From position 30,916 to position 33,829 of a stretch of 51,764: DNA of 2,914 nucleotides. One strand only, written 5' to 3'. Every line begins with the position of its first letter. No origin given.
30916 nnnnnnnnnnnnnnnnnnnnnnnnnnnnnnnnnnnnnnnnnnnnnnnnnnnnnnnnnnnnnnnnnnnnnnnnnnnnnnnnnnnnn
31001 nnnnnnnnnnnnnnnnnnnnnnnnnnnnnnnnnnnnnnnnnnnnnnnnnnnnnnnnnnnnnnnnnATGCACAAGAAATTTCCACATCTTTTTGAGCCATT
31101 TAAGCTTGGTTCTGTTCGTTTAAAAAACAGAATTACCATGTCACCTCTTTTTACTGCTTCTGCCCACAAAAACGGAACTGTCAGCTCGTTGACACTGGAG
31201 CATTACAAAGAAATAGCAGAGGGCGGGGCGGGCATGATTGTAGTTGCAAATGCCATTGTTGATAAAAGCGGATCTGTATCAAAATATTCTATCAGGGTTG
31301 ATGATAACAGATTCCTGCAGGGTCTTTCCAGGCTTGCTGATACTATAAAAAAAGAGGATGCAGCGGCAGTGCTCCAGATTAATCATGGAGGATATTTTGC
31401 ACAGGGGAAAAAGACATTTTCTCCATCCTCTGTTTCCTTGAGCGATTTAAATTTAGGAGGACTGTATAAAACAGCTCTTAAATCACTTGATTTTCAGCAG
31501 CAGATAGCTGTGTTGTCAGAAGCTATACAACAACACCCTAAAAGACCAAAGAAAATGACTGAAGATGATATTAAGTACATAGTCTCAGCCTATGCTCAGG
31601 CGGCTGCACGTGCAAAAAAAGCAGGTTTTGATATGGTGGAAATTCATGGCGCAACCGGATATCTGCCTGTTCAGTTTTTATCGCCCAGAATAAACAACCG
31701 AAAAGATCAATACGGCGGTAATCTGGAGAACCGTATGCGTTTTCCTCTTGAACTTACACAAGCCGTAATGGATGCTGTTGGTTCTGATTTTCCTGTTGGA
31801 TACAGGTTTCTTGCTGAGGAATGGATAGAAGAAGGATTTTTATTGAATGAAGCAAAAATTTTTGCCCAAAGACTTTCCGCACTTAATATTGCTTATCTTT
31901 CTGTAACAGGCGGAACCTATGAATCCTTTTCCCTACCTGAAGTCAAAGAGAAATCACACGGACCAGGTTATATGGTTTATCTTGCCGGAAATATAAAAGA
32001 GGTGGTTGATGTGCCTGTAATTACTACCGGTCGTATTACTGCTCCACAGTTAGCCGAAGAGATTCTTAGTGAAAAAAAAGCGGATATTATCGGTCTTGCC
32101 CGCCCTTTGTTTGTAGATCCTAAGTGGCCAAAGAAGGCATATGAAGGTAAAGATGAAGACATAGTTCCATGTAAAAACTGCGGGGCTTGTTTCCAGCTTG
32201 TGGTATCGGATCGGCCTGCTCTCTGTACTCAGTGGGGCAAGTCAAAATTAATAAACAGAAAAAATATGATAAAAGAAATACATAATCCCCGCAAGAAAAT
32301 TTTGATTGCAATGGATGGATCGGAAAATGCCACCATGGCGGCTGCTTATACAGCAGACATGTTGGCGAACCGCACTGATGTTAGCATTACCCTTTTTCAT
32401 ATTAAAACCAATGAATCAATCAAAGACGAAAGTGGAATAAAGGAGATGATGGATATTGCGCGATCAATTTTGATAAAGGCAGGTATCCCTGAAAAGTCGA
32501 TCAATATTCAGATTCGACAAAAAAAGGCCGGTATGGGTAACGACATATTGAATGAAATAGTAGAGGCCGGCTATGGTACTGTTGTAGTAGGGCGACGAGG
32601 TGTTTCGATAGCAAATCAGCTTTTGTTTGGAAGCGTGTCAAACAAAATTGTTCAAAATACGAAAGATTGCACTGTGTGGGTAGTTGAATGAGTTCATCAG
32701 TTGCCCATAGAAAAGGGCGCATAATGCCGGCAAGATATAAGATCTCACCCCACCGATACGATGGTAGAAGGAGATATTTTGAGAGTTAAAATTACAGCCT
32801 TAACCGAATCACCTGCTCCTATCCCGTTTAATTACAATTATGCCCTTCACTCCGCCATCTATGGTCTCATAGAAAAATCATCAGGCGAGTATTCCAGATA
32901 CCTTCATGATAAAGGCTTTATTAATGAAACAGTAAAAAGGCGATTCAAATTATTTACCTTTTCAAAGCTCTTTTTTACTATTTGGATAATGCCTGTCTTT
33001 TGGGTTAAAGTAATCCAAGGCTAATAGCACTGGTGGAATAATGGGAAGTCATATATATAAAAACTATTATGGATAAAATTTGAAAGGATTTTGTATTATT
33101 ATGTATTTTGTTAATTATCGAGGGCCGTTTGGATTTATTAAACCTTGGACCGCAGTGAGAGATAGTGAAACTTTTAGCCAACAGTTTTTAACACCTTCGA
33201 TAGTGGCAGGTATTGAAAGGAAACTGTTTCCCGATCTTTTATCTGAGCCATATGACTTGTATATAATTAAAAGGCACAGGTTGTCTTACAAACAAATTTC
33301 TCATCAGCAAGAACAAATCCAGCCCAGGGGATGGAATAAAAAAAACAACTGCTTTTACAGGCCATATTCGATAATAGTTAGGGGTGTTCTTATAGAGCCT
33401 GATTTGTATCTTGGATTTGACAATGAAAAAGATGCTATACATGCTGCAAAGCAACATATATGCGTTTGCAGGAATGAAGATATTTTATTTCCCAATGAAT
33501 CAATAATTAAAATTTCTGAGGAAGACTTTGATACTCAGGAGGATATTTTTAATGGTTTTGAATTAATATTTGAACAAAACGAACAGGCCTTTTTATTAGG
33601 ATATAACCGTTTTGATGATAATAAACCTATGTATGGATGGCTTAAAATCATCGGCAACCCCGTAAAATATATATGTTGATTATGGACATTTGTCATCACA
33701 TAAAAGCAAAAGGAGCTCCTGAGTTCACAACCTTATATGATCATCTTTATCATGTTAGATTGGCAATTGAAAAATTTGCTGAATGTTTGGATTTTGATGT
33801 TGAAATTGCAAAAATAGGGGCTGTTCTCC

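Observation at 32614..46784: The entire CRISPR-Cas island is bracketed by ~100-bp direct repeats that duplicate a gene-gene junction and differ mainly by synonymous changes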

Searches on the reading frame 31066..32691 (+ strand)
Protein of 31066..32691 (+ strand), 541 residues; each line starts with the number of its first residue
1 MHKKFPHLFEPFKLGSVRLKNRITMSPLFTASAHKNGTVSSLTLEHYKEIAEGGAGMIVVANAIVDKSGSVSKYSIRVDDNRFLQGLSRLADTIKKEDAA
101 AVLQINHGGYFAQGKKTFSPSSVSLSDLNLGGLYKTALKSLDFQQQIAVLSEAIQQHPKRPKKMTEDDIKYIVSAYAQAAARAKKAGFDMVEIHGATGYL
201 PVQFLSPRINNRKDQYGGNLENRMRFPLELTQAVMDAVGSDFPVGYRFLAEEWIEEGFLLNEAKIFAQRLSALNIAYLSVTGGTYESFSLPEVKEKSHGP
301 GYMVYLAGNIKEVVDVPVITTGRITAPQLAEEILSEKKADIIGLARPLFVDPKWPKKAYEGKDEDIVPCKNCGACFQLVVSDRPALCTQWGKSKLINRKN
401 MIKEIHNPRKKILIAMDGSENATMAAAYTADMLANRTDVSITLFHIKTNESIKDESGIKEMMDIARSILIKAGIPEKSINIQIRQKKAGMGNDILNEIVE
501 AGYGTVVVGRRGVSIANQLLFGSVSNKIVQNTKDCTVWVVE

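Call 7: search_protein_families(library=pfam, proteins=[window:31066-32691:+], max_evalue=0.01)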
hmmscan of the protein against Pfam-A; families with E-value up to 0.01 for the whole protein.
window:31066-32691:+ (541 aa): 2 families
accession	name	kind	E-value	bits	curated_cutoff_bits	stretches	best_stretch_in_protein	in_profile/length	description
PF00724.26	Oxidored_FMN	-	6.7e-78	262.8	27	1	8-362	2-339/342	NADH:flavin oxidoreductase / NADH oxidase family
PF00582.32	Usp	-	2e-13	51.5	24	1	409-540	2-140/141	Universal stress protein family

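Call 8: search_protein_families(library=ncbifam, proteins=[window:31066-32691:+], max_evalue=0.01)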
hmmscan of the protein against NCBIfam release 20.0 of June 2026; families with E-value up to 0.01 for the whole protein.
window:31066-32691:+ (541 aa): 9 families
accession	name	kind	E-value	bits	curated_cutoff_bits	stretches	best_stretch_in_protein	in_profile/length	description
TIGR03997.1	mycofact_OYE_2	equivalog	1.7e-75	254.7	793.15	2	161-432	129-400/645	mycofactocin system FadH/OYE family oxidoreductase 2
NF041087.1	bile_acid_BaiCD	equivalog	5.5e-69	232.9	825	2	139-429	107-398/642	bile acid Fe-S flavoenzyme BaiCD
NF010047.0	PRK13523.1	equivalog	9.7e-65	218.8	431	2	153-366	123-328/339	NADPH dehydrogenase NamA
NF045599.1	bili_reduct_long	exception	7.7e-63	212.7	750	1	8-431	1-401/641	bilirubin reductase, long form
NF045592.1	bili_reduct_N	equivalog_domain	1.7e-59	201.8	425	1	8-383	2-356/363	bilirubin reductase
NF006101.0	PRK08255.1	equivalog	1.3e-54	185.6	1078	1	4-356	395-728/768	bifunctional salicylyl-CoA 5-hydroxylase/oxidoreductase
NF007899.0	PRK10605.1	subfamily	3e-33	115.6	403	1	7-280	5-271/365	N-ethylmaleimide reductase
TIGR03996.1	mycofact_OYE_1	hypoth_equivalog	3.2e-20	72.2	627.9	1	160-378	126-340/633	mycofactocin system FadH/OYE family oxidoreductase 1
TIGR00737.1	nifR3_yhdG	equivalog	0.00084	18.6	293.3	0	309-347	186-224/319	tRNA dihydrouridine synthase DusB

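Call 10: find_encoding_contigs(protein=window:31066-32691:+, flank=10000, max_places=10)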
Protein window:31066-32691:+ (541 aa): no gene with exactly this product is on record in the collection.

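Call 11: find_related_loci(query=window:31066-32691:+, collection=genome_contigs, flank=10000)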
Query window:31066-32691:+ (541 aa) in genome_contigs; peptide patterns used: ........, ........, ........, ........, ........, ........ (x = any residue, [..] = any of these).
92 stretches matched a pattern; 8 encode a relative of the query (tblastn E <= 1e-3); 8 distinct loci.
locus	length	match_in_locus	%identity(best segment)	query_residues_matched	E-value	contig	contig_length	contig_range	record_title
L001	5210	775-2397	91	1-541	0e+0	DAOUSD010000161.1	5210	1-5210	MAG TPA_asm: Deltaproteobacteria bacterium isolate CSMAG_537 CSMAG_537_k127_211601_length_5210_cov_34.0722, whole genome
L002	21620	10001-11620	92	1-541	0e+0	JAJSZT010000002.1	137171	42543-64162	MAG: Deltaproteobacteria bacterium isolate CR9063A Ga0402054_002, whole genome shotgun sequence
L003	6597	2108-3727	92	1-541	0e+0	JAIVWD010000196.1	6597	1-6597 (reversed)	MAG: Deltaproteobacteria bacterium isolate HYP3_UM_29 NODE_3359_length_6597_cov_1.221947, whole genome shotgun sequence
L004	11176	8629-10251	90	1-541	0e+0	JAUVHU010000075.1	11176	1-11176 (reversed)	MAG: Desulfobacteraceae bacterium isolate CSMAG_410 CSMAG_410_k141_566092_length_11176_cov_19.9621, whole genome shotgun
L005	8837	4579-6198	90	1-541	0e+0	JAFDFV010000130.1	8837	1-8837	MAG: Deltaproteobacteria bacterium isolate Meg22_02_Bin_90 Meg22_02_Bin_90_scaffold_32867, whole genome shotgun sequence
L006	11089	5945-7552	79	1-536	0e+0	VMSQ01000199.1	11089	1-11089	MAG: Desulfobacteraceae bacterium isolate S3_36 k141_135559, whole genome shotgun sequence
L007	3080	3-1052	91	192-541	0e+0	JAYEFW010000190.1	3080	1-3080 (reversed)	MAG: Thermodesulfobacteriota bacterium isolate MAG262 MAG262_190, whole genome shotgun sequence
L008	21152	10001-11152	28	8-388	2e-37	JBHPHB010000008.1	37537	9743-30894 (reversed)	Spirochaetota bacterium isolate SAG AM-311-O03 NODE_8_length_37537_cov_31.955312, whole genome shotgun sequence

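Call 16: find_related_loci(query=window:31066-32691:+, collection=metagenome_contigs, flank=10000)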
Query window:31066-32691:+ (541 aa) in metagenome_contigs; peptide patterns used: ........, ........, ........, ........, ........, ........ (x = any residue, [..] = any of these).
140 stretches matched a pattern; 9 encode a relative of the query (tblastn E <= 1e-3); 9 distinct loci.
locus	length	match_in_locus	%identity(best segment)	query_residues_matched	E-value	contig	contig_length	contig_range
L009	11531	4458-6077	91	1-541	0e+0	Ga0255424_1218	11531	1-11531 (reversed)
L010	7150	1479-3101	91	1-541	0e+0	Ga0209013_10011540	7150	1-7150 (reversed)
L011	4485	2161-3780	90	1-541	0e+0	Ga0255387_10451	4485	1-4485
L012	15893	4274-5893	90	1-541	0e+0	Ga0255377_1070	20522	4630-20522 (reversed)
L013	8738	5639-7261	85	1-541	0e+0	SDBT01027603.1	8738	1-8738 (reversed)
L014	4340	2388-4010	85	1-541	0e+0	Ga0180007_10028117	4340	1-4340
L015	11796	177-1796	94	1-541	0e+0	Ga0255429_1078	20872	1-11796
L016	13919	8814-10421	79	1-536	0e+0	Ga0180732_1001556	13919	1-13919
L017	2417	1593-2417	83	1-275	7e-156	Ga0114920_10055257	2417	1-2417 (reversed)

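Call 73: find_homologous_proteins(query=window:31066-32691:+, max_evalue=1e-150)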
Query window:31066-32691:+ (541 aa): 90 proteins with E <= 1e-150 among 8000 candidates.
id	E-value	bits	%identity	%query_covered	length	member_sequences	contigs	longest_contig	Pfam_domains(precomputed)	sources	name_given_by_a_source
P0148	0.0e+0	1122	93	100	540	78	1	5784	PF00724.27,PF00582.33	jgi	jgi:2,4-dienoyl-CoA reductase (NADPH2)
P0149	0.0e+0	1099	90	100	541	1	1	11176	PF00724.27,PF00582.33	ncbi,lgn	-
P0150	0.0e+0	1064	88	100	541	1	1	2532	PF00724.27,PF00582.33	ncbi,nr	ncbi:MAG: universal stress protein [Desulfobacterales bacterium]|nr:universal stress protein [Desulf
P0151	0.0e+0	1048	87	100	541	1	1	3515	PF00724.27,PF00582.33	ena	-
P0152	0.0e+0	1040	85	100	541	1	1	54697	PF00724.27,PF00582.33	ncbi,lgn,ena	-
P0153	0.0e+0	1036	86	100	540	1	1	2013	PF00724.27,PF00582.33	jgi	jgi:2,4-dienoyl-CoA reductase-like NADH-dependent reductase (Old Yellow Enzyme family)/nucleotide-bi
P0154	0.0e+0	1017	84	100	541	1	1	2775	PF00724.27,PF00582.33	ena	-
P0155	0.0e+0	1010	84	100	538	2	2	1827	PF00724.27,PF00582.33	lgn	-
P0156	2.4e-298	1008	83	100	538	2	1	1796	PF00724.27,PF00582.33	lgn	-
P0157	4.5e-298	1007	83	100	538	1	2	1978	PF00724.27,PF00582.33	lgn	-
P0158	1.1e-296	1002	83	100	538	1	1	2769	PF00724.27,PF00582.33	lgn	-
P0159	1.0e-294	996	83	100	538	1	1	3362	PF00724.27,PF00582.33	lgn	-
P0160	3.6e-290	981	80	100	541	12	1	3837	PF00724.27,PF00582.33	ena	-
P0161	3.2e-288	974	79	100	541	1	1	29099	PF00724.27,PF00582.33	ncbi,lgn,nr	ncbi:MAG: universal stress protein [Candidatus Desulfaltia sp.]|nr:universal stress protein [Candida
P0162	5.2e-288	974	84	96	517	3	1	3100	PF00724.27,PF00582.33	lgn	-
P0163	2.3e-284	962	84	96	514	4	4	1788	PF00724.27,PF00582.33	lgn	-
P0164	1.1e-282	956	77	100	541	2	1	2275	PF00724.27,PF00582.33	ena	-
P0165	1.3e-273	926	77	99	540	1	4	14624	PF00724.27,PF00582.33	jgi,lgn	jgi:NADPH2 dehydrogenase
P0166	2.0e-273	926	79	96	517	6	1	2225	PF00724.27,PF00582.33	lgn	-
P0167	4.1e-264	895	72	100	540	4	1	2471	PF00724.27,PF00582.33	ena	-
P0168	5.4e-263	891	73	99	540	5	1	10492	PF00724.27,PF00582.33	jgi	jgi:2,4-dienoyl-CoA reductase-like NADH-dependent reductase (Old Yellow Enzyme family)/nucleotide-bi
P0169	5.7e-263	891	77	96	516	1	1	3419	PF00724.27,PF00582.33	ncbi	-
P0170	1.1e-259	880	72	99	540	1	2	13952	PF00724.27,PF00582.33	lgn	-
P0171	2.5e-258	876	72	99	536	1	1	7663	PF00724.27,PF00582.33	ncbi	-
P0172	1.6e-255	866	70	99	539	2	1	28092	PF00724.27,PF00582.33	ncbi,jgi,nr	ncbi:MAG: universal stress protein [Deltaproteobacteria bacterium]|nr:universal stress protein [Delt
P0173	2.9e-251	852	70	99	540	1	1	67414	PF00724.27,PF00582.33,PF01207.24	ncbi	-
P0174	9.3e-251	851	70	99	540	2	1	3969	PF00724.27,PF00582.33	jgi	jgi:2,4-dienoyl-CoA reductase-like NADH-dependent reductase (Old Yellow Enzyme family)/nucleotide-bi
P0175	1.2e-249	847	69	99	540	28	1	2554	PF00724.27,PF00582.33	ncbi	-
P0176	3.5e-247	839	68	99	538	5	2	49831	PF00724.27,PF00582.33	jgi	jgi:2,4-dienoyl-CoA reductase-like NADH-dependent reductase (Old Yellow Enzyme family)/nucleotide-bi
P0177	7.3e-247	838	69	99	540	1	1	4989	PF00724.27,PF00582.33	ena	-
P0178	1.3e-243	827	67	99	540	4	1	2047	PF00724.27,PF00582.33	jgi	jgi:2,4-dienoyl-CoA reductase (NADPH2)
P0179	7.8e-232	788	64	99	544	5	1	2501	PF00724.27,PF00582.33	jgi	jgi:2,4-dienoyl-CoA reductase-like NADH-dependent reductase (Old Yellow Enzyme family)/nucleotide-bi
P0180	1.2e-229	781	64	99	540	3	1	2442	PF00724.27,PF00582.33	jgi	-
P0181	2.1e-229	780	63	100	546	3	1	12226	PF00724.27,PF00582.33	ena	-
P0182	5.9e-223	759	63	99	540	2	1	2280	PF00724.27,PF00582.33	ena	-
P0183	5.1e-219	746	62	99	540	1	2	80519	PF00724.27,PF00582.33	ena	-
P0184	1.3e-217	741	61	99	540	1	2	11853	PF00724.27,PF00582.33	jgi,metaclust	metaclust:\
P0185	2.2e-217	741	63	99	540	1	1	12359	PF00724.27,PF00582.33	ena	-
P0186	1.4e-216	738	62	99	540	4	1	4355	PF00724.27,PF00582.33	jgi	jgi:2,4-dienoyl-CoA reductase-like NADH-dependent reductase (Old Yellow Enzyme family)/nucleotide-bi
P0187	2.2e-216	737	62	99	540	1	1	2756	PF00724.27,PF00582.33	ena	-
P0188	1.2e-215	735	60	100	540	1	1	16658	PF00724.27,PF00582.33,PF01207.24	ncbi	-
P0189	1.8e-215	734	61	99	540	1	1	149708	PF00724.27,PF00582.33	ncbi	ncbi:MAG: universal stress protein [Thermodesulfobacteriota bacterium]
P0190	4.2e-215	733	60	99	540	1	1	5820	PF00724.27,PF00582.33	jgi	-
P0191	4.4e-215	733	60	100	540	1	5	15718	PF00724.27,PF00582.33,PF01207.24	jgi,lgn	jgi:2,4-dienoyl-CoA reductase-like NADH-dependent reductase (Old Yellow Enzyme family)/nucleotide-bi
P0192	7.8e-215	732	62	99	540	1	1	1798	PF00724.27,PF00582.33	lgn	-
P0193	1.6e-214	731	60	100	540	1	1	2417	PF00724.27,PF00582.33,PF01207.24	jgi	-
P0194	1.4e-213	728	59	100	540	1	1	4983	PF00724.27,PF00582.33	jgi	jgi:2,4-dienoyl-CoA reductase-like NADH-dependent reductase (Old Yellow Enzyme family)/nucleotide-bi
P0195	3.9e-213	727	59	100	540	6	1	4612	PF00724.27,PF00582.33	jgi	jgi:2,4-dienoyl-CoA reductase-like NADH-dependent reductase (Old Yellow Enzyme family)/nucleotide-bi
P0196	1.2e-211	722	60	99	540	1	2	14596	PF00724.27,PF00582.33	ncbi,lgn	-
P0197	8.6e-209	712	59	99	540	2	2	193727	PF00724.27,PF00582.33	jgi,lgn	-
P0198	3.9e-208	710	64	90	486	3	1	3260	PF00724.27,PF00582.33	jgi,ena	-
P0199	3.2e-207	707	59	99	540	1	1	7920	PF00724.27,PF00582.33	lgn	-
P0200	1.6e-206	705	58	99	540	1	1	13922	PF00724.27,PF00582.33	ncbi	ncbi:MAG: universal stress protein [Pseudomonadota bacterium]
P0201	5.3e-206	703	59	99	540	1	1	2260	PF00724.27,PF00582.33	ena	-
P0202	7.4e-205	699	59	100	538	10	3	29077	PF00724.27,PF00582.33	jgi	jgi:2,4-dienoyl-CoA reductase-like NADH-dependent reductase (Old Yellow Enzyme family)/nucleotide-bi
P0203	8.2e-204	696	59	99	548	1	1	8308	PF00724.27,PF00582.33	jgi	-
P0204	9.2e-204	696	59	99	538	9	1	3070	PF00724.27,PF00582.33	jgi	-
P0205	7.8e-201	686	57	100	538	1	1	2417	PF00724.27,PF00582.33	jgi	jgi:2,4-dienoyl-CoA reductase-like NADH-dependent reductase (Old Yellow Enzyme family)/nucleotide-bi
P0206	8.9e-201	686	57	100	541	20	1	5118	PF00724.27,PF00582.33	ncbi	-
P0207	3.5e-199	681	56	100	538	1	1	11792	PF00724.27,PF00582.33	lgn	-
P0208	1.3e-198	679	59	96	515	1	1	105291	PF00724.27,PF00582.33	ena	-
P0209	4.2e-198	677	56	99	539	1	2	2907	PF00724.27,PF00582.33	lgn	-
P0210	7.3e-198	676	59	96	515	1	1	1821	PF00724.27,PF00582.33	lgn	-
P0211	3.8e-197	674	57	99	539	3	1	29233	PF00724.27,PF00582.33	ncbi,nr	ncbi:MAG: universal stress protein [Deltaproteobacteria bacterium]|nr:universal stress protein [Delt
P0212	6.5e-197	673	59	96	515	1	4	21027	PF00724.27,PF00582.33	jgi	jgi:2,4-dienoyl-CoA reductase-like NADH-dependent reductase (Old Yellow Enzyme family)/nucleotide-bi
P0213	1.1e-195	669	57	99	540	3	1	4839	PF00724.27,PF00582.33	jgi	jgi:2,4-dienoyl-CoA reductase-like NADH-dependent reductase (Old Yellow Enzyme family)/nucleotide-bi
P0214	3.4e-193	661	55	100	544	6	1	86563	PF00724.27,PF00582.33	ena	-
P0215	1.7e-187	642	54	99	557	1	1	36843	PF00724.27,PF00582.33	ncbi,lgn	-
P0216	7.9e-187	640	54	99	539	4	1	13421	PF00724.27,PF00582.33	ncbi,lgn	ncbi:MAG: universal stress protein [Deltaproteobacteria bacterium]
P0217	1.9e-183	629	53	99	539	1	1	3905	PF00724.27,PF00582.33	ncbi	-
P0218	2.1e-183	629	59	90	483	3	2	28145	PF00724.27,PF00582.33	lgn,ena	-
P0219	1.1e-182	626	56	96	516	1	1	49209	PF00724.27,PF00582.33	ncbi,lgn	-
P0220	3.3e-181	621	59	90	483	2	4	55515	PF00724.27,PF00582.33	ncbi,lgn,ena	-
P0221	1.4e-180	619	54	96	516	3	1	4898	PF00724.27,PF00582.33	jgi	-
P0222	2.5e-179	615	64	79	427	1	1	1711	PF00724.27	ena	-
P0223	2.9e-176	605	61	82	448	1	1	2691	PF00724.27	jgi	jgi:2,4-dienoyl-CoA reductase-like NADH-dependent reductase (Old Yellow Enzyme family)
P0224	1.7e-168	579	51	96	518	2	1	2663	PF00724.27,PF00582.33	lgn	-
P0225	1.3e-157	543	49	99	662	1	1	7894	PF07238.20,PF00724.27,PF00582.33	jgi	jgi:2,4-dienoyl-CoA reductase-like NADH-dependent reductase (Old Yellow Enzyme family)/nucleotide-bi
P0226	3.9e-156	539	47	99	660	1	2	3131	PF07238.20,PF00724.27,PF00582.33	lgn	-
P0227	2.4e-155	536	63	70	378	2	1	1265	PF00724.27,PF00582.33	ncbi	-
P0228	2.0e-154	533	48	99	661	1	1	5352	PF07238.20,PF00724.27,PF00582.33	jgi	jgi:2,4-dienoyl-CoA reductase-like NADH-dependent reductase (Old Yellow Enzyme family)/nucleotide-bi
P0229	4.2e-154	532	47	99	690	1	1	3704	PF07238.20,PF00724.27,PF00582.33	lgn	-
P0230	1.7e-153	530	47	99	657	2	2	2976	PF07238.20,PF00724.27,PF00582.33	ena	-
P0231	3.2e-153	529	47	99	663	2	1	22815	PF07238.20,PF00724.27,PF00582.33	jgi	-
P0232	2.3e-152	526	47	99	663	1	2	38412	PF07238.20,PF00724.27,PF00582.33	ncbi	-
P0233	4.5e-152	525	47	99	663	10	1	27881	PF07238.20,PF00724.27,PF00582.33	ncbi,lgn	-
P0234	1.1e-151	524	47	99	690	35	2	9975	PF07238.20,PF00724.27,PF00582.33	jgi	jgi:2,4-dienoyl-CoA reductase-like NADH-dependent reductase (Old Yellow Enzyme family)/nucleotide-bi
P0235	1.4e-151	524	48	99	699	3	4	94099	PF07238.20,PF00724.27,PF00582.33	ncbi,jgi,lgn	jgi:2,4-dienoyl-CoA reductase-like NADH-dependent reductase (Old Yellow Enzyme family)/nucleotide-bi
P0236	1.7e-151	523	46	100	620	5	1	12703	PF07238.20,PF00724.27,PF00582.33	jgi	jgi:2,4-dienoyl-CoA reductase-like NADH-dependent reductase (Old Yellow Enzyme family)/nucleotide-bi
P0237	5.2e-151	522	47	99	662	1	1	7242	PF07238.20,PF00724.27,PF00582.33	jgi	jgi:2,4-dienoyl-CoA reductase-like NADH-dependent reductase (Old Yellow Enzyme family)/nucleotide-bi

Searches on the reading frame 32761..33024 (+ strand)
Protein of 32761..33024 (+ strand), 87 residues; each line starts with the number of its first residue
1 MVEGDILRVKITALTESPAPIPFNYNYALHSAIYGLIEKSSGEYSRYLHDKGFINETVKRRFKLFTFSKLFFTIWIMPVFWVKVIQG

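Call 7: search_protein_families(library=pfam, proteins=[window:32761-33024:+], max_evalue=0.01)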
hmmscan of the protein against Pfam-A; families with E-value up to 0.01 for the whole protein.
window:32761-33024:+ (87 aa): 1 family
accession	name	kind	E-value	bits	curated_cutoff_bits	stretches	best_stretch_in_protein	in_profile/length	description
PF21350.2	Cas6_I-A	-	5.6e-09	36.6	27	1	21-72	2-45/101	CRISPR-associated protein Cas6, N-terminal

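Call 8: search_protein_families(library=ncbifam, proteins=[window:32761-33024:+], max_evalue=0.01)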
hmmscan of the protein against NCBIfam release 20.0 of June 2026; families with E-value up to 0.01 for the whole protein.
window:32761-33024:+ (87 aa): 0 families

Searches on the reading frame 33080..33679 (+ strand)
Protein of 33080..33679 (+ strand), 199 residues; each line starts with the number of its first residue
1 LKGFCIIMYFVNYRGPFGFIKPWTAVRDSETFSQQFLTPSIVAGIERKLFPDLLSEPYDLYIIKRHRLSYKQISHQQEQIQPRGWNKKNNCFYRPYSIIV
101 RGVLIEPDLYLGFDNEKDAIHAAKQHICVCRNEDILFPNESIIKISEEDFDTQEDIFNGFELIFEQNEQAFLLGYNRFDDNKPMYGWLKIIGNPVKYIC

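Call 7: search_protein_families(library=pfam, proteins=[window:33080-33679:+], max_evalue=0.01)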
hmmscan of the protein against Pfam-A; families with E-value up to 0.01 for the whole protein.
window:33080-33679:+ (199 aa): 0 families

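Call 8: search_protein_families(library=ncbifam, proteins=[window:33080-33679:+], max_evalue=0.01)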
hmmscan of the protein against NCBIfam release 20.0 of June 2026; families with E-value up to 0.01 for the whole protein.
window:33080-33679:+ (199 aa): 0 families

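Call 64: search_protein_families(library=padloc, proteins=[window:33080-33679:+], max_evalue=0.001)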
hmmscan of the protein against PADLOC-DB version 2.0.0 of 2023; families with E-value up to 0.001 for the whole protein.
window:33080-33679:+ (199 aa): 2 families
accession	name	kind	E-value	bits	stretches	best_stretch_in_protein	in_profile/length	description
PDLC01480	Cas5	-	3.3e-85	282.6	1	8-196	1-177/178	CAS-I-B; effector_G5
PDLC02093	Cas5b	-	4.1e-82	272.5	1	8-196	2-176/177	-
